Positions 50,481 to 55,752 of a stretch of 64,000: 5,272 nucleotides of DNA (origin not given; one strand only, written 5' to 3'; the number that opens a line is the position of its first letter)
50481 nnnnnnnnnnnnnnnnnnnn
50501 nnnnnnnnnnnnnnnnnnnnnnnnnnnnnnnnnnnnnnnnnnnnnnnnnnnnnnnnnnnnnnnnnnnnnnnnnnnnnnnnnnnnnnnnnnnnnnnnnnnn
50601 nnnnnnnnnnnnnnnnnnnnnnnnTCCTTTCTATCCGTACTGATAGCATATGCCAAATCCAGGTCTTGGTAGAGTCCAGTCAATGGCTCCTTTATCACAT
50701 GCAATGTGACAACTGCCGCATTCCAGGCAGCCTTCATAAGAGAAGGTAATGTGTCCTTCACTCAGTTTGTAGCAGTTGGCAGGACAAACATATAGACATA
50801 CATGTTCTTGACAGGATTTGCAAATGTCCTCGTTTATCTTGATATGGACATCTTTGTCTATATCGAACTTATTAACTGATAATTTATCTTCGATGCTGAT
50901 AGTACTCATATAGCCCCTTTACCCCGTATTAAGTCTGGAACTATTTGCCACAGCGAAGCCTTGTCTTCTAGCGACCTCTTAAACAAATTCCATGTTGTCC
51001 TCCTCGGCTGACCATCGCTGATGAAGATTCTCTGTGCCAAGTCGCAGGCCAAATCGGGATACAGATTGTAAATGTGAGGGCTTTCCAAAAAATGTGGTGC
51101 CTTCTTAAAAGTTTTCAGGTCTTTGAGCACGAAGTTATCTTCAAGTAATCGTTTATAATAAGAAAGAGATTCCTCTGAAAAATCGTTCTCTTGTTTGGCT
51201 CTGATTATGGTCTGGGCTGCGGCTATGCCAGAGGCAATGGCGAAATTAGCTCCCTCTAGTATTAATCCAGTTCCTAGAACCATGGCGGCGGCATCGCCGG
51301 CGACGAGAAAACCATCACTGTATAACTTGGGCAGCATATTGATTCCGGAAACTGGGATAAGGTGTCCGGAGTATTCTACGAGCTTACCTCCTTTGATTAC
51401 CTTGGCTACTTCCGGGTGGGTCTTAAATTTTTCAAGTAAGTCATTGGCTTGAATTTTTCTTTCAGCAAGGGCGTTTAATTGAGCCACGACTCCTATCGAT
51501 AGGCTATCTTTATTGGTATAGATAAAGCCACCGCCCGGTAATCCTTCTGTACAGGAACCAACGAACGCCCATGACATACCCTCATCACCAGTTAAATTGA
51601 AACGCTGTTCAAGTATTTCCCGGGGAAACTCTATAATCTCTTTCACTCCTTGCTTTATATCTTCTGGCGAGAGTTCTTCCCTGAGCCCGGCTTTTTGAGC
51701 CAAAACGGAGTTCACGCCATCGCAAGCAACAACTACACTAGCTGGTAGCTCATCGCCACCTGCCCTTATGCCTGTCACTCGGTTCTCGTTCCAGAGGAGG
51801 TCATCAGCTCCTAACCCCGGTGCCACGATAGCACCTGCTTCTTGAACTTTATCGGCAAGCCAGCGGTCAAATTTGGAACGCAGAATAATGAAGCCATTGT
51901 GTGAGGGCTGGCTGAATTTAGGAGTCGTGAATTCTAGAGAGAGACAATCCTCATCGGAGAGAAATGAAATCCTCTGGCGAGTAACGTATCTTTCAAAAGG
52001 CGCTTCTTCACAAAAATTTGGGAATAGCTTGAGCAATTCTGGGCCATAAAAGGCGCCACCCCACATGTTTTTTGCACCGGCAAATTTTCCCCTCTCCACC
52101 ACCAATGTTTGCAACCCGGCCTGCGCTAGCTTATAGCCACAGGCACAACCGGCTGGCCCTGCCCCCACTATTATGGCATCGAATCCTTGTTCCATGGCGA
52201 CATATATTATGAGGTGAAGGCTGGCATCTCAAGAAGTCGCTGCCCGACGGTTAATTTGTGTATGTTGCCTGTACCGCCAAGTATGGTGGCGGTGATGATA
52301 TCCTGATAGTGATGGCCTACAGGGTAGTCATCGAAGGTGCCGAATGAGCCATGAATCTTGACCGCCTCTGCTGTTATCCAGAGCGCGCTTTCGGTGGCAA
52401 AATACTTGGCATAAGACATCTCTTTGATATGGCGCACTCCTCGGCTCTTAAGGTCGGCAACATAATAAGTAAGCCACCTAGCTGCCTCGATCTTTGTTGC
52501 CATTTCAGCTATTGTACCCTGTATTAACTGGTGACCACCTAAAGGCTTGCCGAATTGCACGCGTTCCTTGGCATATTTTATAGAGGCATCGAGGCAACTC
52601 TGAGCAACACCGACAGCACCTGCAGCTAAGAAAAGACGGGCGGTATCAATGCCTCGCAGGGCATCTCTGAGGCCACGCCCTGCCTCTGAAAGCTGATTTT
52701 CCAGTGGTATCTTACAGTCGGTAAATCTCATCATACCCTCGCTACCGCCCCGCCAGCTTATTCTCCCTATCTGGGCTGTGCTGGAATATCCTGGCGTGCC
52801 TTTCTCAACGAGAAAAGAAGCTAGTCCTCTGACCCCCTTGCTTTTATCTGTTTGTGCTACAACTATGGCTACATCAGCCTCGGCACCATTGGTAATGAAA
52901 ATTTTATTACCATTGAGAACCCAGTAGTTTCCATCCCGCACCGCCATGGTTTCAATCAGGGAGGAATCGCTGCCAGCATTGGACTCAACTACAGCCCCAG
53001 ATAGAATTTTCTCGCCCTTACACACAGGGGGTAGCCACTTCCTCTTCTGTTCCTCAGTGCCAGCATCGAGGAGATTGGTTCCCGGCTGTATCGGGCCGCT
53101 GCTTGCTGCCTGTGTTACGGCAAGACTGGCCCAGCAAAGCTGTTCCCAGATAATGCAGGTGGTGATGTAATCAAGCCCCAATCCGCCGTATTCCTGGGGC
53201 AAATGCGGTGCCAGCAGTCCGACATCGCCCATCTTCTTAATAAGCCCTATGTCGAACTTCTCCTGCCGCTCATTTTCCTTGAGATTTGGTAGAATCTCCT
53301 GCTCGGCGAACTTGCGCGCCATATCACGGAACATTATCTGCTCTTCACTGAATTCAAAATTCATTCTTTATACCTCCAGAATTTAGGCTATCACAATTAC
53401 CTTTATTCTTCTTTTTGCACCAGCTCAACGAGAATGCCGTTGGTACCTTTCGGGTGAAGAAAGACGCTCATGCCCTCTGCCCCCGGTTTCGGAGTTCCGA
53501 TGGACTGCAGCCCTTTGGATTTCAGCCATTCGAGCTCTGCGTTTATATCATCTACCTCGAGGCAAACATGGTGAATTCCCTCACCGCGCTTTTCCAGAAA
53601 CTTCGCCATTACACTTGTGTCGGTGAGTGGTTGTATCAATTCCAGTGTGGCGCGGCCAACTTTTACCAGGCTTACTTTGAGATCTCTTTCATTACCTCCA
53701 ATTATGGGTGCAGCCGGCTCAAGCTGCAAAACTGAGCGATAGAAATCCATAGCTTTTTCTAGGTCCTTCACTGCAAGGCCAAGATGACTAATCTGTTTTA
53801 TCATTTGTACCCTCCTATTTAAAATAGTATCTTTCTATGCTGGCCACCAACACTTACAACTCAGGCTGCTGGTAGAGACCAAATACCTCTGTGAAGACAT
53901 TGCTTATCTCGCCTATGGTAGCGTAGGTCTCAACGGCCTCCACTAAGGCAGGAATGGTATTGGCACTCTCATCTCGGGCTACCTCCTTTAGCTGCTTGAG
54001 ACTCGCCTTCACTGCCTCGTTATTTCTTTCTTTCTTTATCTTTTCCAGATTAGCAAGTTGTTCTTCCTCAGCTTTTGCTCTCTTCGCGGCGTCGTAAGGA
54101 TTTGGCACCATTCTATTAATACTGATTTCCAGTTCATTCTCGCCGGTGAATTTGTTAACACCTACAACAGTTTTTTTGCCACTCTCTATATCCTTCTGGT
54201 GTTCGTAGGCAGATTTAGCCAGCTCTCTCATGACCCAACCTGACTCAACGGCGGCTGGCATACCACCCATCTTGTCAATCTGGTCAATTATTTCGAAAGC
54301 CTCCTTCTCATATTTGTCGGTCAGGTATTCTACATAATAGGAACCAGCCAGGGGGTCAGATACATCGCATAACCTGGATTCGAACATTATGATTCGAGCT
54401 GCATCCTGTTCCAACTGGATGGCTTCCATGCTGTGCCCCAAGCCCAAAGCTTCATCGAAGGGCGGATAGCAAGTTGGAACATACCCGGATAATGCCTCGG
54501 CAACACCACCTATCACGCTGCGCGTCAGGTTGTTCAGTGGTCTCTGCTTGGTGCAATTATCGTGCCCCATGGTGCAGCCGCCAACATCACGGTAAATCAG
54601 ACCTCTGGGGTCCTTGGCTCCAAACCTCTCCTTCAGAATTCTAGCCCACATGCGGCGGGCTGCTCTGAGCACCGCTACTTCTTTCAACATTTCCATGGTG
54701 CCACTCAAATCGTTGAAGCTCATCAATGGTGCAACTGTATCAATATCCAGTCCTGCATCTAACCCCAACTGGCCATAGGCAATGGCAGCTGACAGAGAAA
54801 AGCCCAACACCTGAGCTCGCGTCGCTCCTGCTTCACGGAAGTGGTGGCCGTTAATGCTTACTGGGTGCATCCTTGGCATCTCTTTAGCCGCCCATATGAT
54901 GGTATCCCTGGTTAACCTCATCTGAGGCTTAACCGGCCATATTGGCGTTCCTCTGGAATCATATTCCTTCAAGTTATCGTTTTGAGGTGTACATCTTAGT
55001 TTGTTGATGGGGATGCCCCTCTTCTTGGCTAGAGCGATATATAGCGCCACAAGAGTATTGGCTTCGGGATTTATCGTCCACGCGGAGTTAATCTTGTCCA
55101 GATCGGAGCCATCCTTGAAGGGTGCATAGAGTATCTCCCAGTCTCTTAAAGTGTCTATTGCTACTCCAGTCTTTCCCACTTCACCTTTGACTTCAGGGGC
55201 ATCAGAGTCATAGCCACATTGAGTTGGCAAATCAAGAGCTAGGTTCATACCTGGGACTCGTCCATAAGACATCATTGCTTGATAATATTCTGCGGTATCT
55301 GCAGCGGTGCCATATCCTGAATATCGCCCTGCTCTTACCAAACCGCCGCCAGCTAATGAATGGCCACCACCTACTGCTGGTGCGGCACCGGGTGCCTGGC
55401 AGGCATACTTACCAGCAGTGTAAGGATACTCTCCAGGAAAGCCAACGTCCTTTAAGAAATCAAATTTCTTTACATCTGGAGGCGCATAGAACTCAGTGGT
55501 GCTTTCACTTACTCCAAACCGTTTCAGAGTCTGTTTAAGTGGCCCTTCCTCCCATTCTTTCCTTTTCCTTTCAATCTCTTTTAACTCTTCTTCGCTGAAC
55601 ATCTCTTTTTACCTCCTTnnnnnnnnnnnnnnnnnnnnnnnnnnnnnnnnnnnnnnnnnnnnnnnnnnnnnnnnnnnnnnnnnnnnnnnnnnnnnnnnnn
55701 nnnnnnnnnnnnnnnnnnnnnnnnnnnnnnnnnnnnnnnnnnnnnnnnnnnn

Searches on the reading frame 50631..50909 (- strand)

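Call 5: search_protein_families(library=pfam, proteins=[window:50631-50909:-], max_evalue=0.01)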
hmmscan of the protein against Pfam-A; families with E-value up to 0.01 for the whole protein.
window:50631-50909:- (92 aa): 8 families
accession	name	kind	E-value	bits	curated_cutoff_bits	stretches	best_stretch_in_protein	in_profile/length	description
PF14697.11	Fer4_21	-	3e-07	30.9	35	2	11-48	22-58/59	4Fe-4S dicluster domain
PF12838.12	Fer4_7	-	1.8e-06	28.8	27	1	19-46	27-52/52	4Fe-4S dicluster domain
PF12797.12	Fer4_2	-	5.6e-06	26.4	24.5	1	22-44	2-22/22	4Fe-4S binding domain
PF13187.11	Fer4_9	-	1.3e-05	25.5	27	1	30-76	2-52/52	4Fe-4S dicluster domain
PF12837.12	Fer4_6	-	7.3e-05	23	25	0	54-76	2-24/24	4Fe-4S binding domain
PF13237.11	Fer4_10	-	0.00035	20.9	25.5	1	22-71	1-52/53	4Fe-4S dicluster domain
PF00037.32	Fer4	-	0.0025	18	21.1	1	55-76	2-23/24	4Fe-4S binding domain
PF05187.19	Fer4_ETF_QO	-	0.0084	16.7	24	0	18-89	21-103/104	Electron transfer flavoprotein-ubiquinone oxidoreductase, 4Fe-4S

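Call 6: search_protein_families(library=ncbifam, proteins=[window:50631-50909:-], max_evalue=0.01)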
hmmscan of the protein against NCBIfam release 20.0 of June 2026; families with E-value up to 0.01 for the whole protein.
window:50631-50909:- (92 aa): 40 families (the best 25 are shown)
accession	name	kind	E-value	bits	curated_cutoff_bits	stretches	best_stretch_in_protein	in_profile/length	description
NF011993.0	PRK15449.1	equivalog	7.3e-18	64.6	166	1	2-92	3-95/95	ferredoxin-like protein FixX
NF043039.1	HgcAB_like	equivalog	5.1e-09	36.2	285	1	16-76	288-349/350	HgcAB-like fusion protein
NF040864.1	HgcB_ferredoxin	equivalog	1e-08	34.9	99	1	21-77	7-62/93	mercury methylation ferredoxin HgcB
NF007658.0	PRK10330.1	equivalog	1.9e-07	30.7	260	1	16-77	45-105/181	electron transport protein HydN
TIGR04105.1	FeFe_hydrog_B1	subfamily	1.9e-07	30.1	450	1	28-86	111-168/462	monomeric [FeFe] hydrogenase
NF038355.1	FDH3_beta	equivalog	2.2e-07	31.1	240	1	29-78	53-103/180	formate dehydrogenase FDH3 subunit beta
NF040770.1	hetero_SS_HdrA2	exception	3.7e-06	25.4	1100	1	21-78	570-625/777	CoB-CoM heterodisulfide reductase HdrA2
NF038196.1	ferrodoxin_EFR1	subfamily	5.8e-06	26.5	75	1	13-78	171-231/242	EFR1 family ferrodoxin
NF007382.0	PRK09898.1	equivalog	1e-05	25.2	213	1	23-72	116-167/208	ferredoxin-like protein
NF045490.1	FdxA_Protbact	equivalog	1.2e-05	25.5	135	1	27-76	6-55/104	ferredoxin FdxA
NF041715.1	arsenate_red_ArrB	equivalog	1.3e-05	24.8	450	1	20-79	47-107/233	arsenate respiratory reductase iron-sulfur subunit ArrB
NF045797.1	DsrO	equivalog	1.3e-05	24.7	200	1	28-75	101-149/235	sulfate reduction electron transfer complex DsrMKJOP subunit DsrO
TIGR02951.1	DMSO_dmsB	equivalog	2.3e-05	24.5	214.1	1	29-78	63-114/161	DMSO/selenate family reductase complex B subunit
TIGR03287.1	methan_mark_16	hypoth_equivalog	2.5e-05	22.9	363.95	1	18-77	292-348/391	methanogenesis marker 16 metalloprotein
TIGR02179.1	PorD_KorD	subfamily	2.7e-05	24.2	60.05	1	25-77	22-73/78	2-oxoacid:acceptor oxidoreductase, delta subunit, pyruvate/2-ketoisovalerate family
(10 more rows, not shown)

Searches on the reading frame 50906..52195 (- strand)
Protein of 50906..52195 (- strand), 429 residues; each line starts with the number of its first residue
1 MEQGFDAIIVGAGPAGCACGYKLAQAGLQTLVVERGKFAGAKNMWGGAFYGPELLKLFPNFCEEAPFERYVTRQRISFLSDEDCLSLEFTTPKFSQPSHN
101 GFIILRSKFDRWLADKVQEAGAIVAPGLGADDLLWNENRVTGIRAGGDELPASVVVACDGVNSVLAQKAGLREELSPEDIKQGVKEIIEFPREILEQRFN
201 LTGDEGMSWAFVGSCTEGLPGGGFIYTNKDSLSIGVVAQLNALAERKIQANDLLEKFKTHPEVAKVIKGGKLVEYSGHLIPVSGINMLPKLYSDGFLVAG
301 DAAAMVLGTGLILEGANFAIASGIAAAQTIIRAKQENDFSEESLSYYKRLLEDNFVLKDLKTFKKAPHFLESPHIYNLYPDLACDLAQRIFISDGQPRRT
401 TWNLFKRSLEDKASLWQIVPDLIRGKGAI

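Call 5: search_protein_families(library=pfam, proteins=[window:50906-52195:-], max_evalue=0.01)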
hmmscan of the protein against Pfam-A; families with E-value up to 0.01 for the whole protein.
window:50906-52195:- (429 aa): 12 families
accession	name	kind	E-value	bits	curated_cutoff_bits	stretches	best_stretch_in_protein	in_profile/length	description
PF01266.30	DAO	-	1.2e-09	38.6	27.9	1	6-51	1-48/353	FAD dependent oxidoreductase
PF01494.25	FAD_binding_3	-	2.2e-09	37.4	22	1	6-35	3-32/349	FAD binding domain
PF00890.30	FAD_binding_2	-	1.2e-07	31.8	20.4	1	6-43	1-38/414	FAD binding domain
PF21162.3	ETFQO_UQ-bd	-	4.1e-07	30.9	27.7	1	217-277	31-93/96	ETF-QO, ubiquinone-binding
PF13738.12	Pyr_redox_3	-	1.8e-06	27.8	30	1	8-39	1-33/305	Pyridine nucleotide-disulphide oxidoreductase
PF13450.12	NAD_binding_8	-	3.1e-06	27.8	21.9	1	9-40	1-32/68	NAD(P)-binding Rossmann-like domain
PF12831.13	FAD_oxidored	-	3.9e-06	26.9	27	1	6-161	1-146/416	FAD dependent oxidoreductase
PF07992.20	Pyr_redox_2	-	4e-06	26.9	26.1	1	6-39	2-31/291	Pyridine nucleotide-disulphide oxidoreductase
PF01946.23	Thi4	-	5.7e-06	26.2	26.2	1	6-48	19-61/235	Thi4 family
PF03486.20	HI0933_like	-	0.00012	22.1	50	1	6-46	2-42/244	HI0933-like protein Rossmann domain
PF01134.28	GIDA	-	0.0024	17.4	22.1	1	6-33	1-28/391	Glucose inhibited division protein A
PF05834.18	Lycopene_cycl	-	0.0067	16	23.4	0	6-46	1-45/380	Lycopene cyclase protein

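Call 6: search_protein_families(library=ncbifam, proteins=[window:50906-52195:-], max_evalue=0.01)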
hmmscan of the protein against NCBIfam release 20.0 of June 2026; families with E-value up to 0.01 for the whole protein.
window:50906-52195:- (429 aa): 82 families (the best 25 are shown)
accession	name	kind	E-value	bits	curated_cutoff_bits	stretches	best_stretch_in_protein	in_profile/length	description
NF007450.0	PRK10015.1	subfamily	4.3e-123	411.2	466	1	2-427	3-427/429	FAD-dependent oxidoreductase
NF007542.0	PRK10157.1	subfamily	1.7e-118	396.1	610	1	2-397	3-397/428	FAD-dependent oxidoreductase FixC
TIGR02032.1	GG-red-SF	subfamily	9.2e-33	114.2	158.8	1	5-330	1-297/297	geranylgeranyl reductase family protein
NF041160.1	DGGPL_Thplmales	equivalog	2.8e-20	72.6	780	1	4-363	3-343/396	digeranylgeranylglycerophospholipid reductase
TIGR02023.1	BchP-ChlP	subfamily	2.2e-17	63.1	343.3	1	6-352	2-318/388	geranylgeranyl diphosphate reductase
NF041080.1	DGGGPL_reductase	equivalog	6.5e-17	61.5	580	1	5-345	2-326/447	digeranylgeranylglycerophospholipid reductase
NF004834.1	PRK06185.1-3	subfamily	2.5e-15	56.2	500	1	6-173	9-180/420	FAD-dependent oxidoreductase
NF004833.1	PRK06185.1-1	subfamily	3.7e-13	49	488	2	7-173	5-176/403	FAD-dependent oxidoreductase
NF041385.1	Dggglyphlred_Halo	equivalog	3.3e-12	45.6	700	2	87-354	76-339/405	digeranylgeranylglycerophospholipid reductase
NF004835.0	PRK06185.1-4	equivalog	1.1e-11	44.2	601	1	6-174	12-184/411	FAD-dependent oxidoreductase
NF033113.0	halo_ClmS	equivalog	1.3e-10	40.4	900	1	8-173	6-177/570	chloramphenicol-biosynthetic FADH2-dependent halogenase CmlS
TIGR01988.1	Ubi-OHases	subfamily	1.2e-09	37.5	224.65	1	6-173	1-175/387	ubiquinone biosynthesis hydroxylase, UbiH/UbiF/VisC/COQ6 family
NF005313.0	PRK06847.1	subfamily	1.4e-09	37.4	372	1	7-186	7-185/375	hypothetical protein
NF038171.1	maturase_LodB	equivalog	4.7e-09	35.8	400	1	97-355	90-334/361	lysine-epsilon-oxidase maturase LodB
TIGR02028.1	ChlP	equivalog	1.1e-08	34.3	505.3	1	9-338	5-312/398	geranylgeranyl reductase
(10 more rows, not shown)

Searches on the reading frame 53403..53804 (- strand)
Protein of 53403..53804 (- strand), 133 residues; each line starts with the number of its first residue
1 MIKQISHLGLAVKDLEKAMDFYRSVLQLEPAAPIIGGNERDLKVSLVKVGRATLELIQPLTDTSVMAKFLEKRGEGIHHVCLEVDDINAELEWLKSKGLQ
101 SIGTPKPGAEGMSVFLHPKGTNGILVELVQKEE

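Call 7: search_protein_families(library=pfam, proteins=[window:53403-53804:-], max_evalue=0.001)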
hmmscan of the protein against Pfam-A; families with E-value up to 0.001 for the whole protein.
window:53403-53804:- (133 aa): 5 families
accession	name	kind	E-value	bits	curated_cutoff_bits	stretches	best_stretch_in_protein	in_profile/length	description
PF13669.12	Glyoxalase_4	-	2.3e-22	79.8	27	1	7-114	2-107/109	Glyoxalase/Bleomycin resistance protein/Dioxygenase superfamily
PF00903.31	Glyoxalase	-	8e-17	62.2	20.6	1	4-128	1-121/121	Glyoxalase/Bleomycin resistance protein/Dioxygenase superfamily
PF13468.12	Glyoxalase_3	-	8e-06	26.4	25.1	1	6-102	2-102/176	Glyoxalase-like domain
PF18029.7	Glyoxalase_6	-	0.00031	21.8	23.6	1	10-121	4-101/106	Glyoxalase-like domain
PF22677.2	Ble-like_N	-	0.00056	20.1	24.5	0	5-26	2-23/41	Bleomycin resistance protein-like N-terminal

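Call 73: search_protein_families(library=ncbifam, proteins=[window:53403-53804:-], max_evalue=1e-15)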
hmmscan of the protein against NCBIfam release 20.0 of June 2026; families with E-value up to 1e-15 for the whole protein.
window:53403-53804:- (133 aa): 1 family
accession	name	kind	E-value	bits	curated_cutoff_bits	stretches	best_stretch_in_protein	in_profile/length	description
TIGR03081.1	metmalonyl_epim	equivalog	3e-33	115.1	114.95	1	5-130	2-129/129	methylmalonyl-CoA epimerase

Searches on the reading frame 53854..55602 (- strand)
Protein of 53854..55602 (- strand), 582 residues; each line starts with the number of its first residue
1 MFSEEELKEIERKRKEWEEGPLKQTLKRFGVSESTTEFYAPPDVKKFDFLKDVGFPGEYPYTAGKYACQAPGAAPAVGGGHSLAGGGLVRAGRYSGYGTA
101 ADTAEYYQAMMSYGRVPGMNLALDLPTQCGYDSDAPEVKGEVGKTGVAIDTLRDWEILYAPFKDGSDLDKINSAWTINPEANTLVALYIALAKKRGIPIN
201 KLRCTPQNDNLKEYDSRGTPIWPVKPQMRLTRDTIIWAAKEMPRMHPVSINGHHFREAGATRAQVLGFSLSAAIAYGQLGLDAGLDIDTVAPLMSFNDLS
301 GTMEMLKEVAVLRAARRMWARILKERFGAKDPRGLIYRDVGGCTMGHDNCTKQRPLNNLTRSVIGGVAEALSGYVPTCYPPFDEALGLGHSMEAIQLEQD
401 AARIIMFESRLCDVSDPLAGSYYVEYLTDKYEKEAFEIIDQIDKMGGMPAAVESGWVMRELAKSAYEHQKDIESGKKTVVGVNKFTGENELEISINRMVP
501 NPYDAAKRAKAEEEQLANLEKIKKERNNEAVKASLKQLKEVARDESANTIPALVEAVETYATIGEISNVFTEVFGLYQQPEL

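Call 7: search_protein_families(library=pfam, proteins=[window:53854-55602:-], max_evalue=0.001)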
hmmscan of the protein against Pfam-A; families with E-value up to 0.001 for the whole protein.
window:53854-55602:- (582 aa): 1 family
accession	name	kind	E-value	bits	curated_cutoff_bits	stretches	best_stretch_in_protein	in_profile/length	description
PF01642.28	MM_CoA_mutase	-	2.5e-129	432.6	22.1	1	36-575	9-512/512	Methylmalonyl-CoA mutase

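Call 38: search_protein_families(library=ncbifam, proteins=[window:53854-55602:-], max_evalue=1e-10)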
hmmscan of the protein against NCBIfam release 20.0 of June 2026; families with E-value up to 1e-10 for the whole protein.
window:53854-55602:- (582 aa): 4 families
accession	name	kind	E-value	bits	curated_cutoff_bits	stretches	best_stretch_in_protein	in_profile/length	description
TIGR00641.1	acid_CoA_mut_N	subfamily_domain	5.7e-136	453.8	303.8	1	36-580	10-525/528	methylmalonyl-CoA mutase N-terminal domain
NF006944.0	PRK09426.1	equivalog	1.1e-113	380.7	876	1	92-579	84-553/721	methylmalonyl-CoA mutase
NF045497.1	IsobCoAmut_IcmF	equivalog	4.2e-42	144.1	1500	1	199-578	705-1073/1076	fused isobutyryl-CoA mutase/GTPase IcmF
TIGR00642.1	mmCoA_mut_beta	equivalog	3.9e-38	131.1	617.25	1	170-494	146-459/620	methylmalonyl-CoA mutase small subunit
